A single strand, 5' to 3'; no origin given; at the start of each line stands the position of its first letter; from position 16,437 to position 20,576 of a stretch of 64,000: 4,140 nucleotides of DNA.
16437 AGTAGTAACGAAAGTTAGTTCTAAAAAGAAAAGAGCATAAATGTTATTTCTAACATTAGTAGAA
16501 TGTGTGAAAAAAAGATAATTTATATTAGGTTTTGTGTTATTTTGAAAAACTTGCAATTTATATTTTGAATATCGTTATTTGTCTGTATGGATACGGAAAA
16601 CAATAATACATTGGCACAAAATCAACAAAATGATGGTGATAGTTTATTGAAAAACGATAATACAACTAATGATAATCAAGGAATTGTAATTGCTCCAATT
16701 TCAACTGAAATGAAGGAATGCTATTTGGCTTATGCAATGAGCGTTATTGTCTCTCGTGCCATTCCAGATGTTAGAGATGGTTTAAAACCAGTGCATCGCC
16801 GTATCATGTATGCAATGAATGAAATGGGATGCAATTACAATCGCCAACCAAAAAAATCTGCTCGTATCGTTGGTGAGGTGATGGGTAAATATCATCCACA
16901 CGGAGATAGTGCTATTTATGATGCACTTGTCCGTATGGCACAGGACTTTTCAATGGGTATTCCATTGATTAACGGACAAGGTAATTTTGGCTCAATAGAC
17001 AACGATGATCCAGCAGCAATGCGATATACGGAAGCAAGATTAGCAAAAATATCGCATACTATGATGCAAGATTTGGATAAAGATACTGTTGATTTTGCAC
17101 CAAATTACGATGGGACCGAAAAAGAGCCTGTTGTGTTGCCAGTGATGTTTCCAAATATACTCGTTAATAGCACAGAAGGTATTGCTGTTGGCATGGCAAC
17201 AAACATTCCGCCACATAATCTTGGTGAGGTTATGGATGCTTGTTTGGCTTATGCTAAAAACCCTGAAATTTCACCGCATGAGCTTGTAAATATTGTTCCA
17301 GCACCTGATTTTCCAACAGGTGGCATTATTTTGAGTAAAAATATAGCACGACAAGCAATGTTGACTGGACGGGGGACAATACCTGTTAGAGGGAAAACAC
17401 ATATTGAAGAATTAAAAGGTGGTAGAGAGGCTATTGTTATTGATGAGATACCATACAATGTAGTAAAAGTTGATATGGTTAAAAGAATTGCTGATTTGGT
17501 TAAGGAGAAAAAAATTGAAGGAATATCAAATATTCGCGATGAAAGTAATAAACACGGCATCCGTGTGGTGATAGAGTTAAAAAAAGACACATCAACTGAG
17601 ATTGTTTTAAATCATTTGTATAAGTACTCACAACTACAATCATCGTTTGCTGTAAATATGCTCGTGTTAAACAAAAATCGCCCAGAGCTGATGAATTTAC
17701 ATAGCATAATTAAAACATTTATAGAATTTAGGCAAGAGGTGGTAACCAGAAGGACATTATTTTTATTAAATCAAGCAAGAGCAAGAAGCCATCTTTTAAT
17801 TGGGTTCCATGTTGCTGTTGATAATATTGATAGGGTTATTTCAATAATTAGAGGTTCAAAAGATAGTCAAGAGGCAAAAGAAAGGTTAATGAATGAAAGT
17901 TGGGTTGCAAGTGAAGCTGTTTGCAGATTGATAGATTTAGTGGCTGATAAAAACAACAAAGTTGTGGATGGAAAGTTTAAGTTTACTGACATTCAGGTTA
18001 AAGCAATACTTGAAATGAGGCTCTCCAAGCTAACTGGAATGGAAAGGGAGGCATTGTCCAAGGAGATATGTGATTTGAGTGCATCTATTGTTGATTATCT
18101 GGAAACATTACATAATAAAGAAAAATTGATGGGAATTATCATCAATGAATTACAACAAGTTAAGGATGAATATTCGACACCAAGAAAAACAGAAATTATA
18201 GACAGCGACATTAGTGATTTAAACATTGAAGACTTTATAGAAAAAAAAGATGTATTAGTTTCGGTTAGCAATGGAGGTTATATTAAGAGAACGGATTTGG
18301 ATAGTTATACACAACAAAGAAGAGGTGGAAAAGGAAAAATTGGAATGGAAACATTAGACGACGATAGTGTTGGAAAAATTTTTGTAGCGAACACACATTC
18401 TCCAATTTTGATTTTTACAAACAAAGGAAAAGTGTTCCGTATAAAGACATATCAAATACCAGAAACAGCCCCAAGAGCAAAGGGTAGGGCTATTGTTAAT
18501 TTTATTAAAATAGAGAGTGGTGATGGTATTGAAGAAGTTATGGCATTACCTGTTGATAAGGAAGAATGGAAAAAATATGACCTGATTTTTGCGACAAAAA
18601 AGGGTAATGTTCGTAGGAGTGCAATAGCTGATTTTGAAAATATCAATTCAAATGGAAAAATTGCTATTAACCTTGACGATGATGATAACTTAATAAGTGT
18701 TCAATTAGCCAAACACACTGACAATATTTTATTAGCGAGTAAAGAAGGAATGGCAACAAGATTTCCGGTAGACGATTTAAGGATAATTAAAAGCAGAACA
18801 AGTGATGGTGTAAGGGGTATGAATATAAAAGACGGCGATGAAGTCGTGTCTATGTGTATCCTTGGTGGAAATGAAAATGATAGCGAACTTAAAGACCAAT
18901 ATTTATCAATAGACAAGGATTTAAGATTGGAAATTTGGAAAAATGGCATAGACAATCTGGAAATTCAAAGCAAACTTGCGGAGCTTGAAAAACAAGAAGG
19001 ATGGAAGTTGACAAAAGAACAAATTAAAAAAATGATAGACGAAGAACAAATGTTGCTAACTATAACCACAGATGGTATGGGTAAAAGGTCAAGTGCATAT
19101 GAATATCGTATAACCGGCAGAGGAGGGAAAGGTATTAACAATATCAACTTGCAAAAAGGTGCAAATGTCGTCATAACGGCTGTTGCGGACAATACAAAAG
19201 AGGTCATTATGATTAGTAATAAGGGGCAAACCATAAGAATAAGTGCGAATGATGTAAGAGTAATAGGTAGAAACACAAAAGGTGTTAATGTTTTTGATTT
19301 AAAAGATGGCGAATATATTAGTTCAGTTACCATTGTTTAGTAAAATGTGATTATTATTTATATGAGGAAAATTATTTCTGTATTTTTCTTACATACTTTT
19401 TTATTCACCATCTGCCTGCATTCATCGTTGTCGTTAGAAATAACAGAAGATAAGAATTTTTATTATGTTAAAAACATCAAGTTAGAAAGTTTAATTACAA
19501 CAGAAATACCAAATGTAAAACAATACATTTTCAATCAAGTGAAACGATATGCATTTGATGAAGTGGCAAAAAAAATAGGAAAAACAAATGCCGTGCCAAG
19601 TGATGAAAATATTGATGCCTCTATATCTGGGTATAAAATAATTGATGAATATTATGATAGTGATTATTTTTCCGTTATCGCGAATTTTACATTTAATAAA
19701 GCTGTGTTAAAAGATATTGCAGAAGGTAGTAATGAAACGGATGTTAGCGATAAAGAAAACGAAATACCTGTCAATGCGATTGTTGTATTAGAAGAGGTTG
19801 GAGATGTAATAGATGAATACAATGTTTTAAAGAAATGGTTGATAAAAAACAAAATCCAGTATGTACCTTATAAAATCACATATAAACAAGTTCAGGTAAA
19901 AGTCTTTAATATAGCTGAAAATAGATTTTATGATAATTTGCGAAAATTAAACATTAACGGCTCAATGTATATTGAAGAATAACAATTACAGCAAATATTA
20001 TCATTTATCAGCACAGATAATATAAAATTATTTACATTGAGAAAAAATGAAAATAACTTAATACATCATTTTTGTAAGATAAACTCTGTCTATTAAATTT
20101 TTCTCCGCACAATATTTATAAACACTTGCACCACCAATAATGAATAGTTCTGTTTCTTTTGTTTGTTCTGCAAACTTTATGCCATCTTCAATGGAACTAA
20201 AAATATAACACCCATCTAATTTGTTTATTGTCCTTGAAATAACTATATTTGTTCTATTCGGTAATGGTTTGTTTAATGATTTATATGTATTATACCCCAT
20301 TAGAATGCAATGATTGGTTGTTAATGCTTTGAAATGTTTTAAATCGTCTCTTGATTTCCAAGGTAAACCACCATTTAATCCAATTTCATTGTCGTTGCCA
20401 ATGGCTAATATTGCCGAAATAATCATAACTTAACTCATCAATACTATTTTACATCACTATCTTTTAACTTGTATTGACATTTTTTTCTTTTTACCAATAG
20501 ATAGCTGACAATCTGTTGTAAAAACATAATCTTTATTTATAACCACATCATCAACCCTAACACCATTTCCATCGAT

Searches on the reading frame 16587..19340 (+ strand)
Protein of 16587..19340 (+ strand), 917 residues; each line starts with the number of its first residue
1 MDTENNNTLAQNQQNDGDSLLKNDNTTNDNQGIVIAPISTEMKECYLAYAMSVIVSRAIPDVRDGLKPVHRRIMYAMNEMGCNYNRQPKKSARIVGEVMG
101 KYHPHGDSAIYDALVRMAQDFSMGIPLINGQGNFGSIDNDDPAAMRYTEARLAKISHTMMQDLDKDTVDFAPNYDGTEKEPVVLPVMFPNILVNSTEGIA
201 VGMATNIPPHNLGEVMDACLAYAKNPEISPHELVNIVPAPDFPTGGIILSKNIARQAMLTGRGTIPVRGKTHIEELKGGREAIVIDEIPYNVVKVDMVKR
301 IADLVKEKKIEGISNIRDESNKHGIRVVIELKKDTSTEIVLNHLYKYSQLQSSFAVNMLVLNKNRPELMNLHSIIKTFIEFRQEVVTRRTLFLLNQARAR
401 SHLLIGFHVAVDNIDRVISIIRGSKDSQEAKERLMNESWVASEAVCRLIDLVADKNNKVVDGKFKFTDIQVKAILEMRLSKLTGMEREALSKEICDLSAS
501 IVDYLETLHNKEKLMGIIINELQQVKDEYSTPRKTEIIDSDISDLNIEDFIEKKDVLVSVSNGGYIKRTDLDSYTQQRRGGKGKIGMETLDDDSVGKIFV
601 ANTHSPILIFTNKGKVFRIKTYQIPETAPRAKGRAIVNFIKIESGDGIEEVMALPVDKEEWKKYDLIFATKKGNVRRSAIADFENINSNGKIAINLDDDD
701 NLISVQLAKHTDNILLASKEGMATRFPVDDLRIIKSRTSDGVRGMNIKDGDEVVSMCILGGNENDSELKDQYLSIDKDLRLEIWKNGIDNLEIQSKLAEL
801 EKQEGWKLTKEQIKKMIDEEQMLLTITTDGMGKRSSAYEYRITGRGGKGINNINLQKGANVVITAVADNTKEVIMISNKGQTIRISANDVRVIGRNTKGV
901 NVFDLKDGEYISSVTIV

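Call 46: search_protein_families(library=pfam, proteins=[window:16587-19340:+], max_evalue=0.1)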
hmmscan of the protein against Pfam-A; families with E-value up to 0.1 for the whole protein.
window:16587-19340:+ (917 aa): 3 families
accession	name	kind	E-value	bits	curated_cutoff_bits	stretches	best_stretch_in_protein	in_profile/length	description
PF00521.26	DNA_topoisoIV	-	3.3e-162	540.7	31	1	57-523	1-432/432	DNA gyrase/topoisomerase IV, subunit A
PF03989.18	DNA_gyraseA_C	-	3.2e-64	212.6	27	6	872-917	2-47/48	DNA gyrase C-terminal domain, beta-propeller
PF17356.7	PBSX_XtrA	-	0.003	17.8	29.7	0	542-571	10-38/64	Phage-like element PBSX protein XtrA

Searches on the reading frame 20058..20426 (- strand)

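Call 108: search_protein_families(library=pfam, proteins=[window:20058-20426:-], max_evalue=0.00001)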
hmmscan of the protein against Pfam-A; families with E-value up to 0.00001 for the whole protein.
window:20058-20426:- (122 aa): 1 family
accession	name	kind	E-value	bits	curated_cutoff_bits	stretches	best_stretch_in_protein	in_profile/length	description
PF00186.24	DHFR_1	-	3.2e-35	121.6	25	1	3-119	2-115/159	Dihydrofolate reductase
